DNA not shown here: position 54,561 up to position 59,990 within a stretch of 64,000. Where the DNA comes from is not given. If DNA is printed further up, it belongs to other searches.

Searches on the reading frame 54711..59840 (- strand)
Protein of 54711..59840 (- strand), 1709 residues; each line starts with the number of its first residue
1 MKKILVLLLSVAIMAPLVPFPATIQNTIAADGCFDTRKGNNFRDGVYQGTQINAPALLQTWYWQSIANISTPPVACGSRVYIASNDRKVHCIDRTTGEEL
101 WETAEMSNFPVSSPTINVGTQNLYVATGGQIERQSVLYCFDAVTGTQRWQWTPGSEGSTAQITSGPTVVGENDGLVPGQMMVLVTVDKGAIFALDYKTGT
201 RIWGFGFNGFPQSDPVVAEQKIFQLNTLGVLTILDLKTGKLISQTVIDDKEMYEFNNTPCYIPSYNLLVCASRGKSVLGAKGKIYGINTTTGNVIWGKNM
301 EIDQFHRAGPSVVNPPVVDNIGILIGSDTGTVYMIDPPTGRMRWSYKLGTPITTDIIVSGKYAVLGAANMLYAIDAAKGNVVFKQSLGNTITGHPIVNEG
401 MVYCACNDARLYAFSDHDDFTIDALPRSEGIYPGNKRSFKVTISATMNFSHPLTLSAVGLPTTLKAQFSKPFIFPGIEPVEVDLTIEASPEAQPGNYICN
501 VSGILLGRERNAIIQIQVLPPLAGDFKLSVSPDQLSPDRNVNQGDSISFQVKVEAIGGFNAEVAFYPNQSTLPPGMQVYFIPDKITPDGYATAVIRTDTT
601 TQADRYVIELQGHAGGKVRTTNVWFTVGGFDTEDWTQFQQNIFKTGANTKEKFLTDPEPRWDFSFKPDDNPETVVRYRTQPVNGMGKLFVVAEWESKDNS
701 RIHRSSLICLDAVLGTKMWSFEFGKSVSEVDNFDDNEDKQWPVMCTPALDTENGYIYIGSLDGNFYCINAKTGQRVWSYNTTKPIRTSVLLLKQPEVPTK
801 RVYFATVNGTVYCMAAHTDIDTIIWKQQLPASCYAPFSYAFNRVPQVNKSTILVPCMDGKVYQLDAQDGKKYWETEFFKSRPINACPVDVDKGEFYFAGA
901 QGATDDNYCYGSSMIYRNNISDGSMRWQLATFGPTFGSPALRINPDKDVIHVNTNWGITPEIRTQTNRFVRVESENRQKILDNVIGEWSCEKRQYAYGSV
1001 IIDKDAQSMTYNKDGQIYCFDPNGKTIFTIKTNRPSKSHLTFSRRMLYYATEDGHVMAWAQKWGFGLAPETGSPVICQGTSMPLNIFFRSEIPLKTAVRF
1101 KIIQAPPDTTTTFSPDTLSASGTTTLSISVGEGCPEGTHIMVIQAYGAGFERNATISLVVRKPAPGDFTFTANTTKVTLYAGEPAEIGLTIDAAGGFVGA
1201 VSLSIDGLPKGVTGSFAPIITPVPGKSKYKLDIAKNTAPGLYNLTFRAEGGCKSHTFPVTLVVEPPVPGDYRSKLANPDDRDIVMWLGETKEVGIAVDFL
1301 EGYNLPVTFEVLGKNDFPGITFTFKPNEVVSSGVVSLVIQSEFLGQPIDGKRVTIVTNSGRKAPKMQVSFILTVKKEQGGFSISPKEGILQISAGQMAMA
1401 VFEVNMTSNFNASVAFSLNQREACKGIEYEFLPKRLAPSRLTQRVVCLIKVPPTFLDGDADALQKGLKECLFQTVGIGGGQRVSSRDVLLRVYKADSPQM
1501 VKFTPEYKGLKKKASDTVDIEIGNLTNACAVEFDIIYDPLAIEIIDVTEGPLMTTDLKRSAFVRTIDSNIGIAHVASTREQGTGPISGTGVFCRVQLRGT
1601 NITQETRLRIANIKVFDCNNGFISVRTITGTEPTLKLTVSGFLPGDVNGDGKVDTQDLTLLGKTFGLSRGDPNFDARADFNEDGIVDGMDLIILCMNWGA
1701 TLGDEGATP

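Call 12: search_protein_families(library=pfam, proteins=[window:54711-59840:-], max_evalue=0.001)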
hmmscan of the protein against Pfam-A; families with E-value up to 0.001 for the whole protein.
window:54711-59840:- (1709 aa): 6 families
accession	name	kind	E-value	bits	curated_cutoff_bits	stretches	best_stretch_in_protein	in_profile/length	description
PF13360.13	PQQ_2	-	2.1e-66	224.4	27.6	6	86-249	2-148/233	Outer membrane protein assembly factor BamB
PF13570.13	Beta-prop_ACSF4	-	7.5e-54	183.8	133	4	706-877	72-212/329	Beta-alanine-activating enzyme, beta-propeller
PF01011.28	PQQ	-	5e-14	52.4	26.7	0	134-211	66-146/595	Glucose/ethanol/alcohol dehydrogenase, beta-propeller domain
PF25292.1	Beta-prop_CGLA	-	2.5e-12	47.3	26.8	0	847-910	42-101/316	Lambda-carrageenase beta-propeller domain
PF00404.24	Dockerin_1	-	5.6e-10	39.7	22.9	1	1644-1694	1-52/57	Dockerin type I domain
PF00963.24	Cohesin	-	5.9e-07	30.2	24.1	1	1517-1603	17-105/139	Cohesin domain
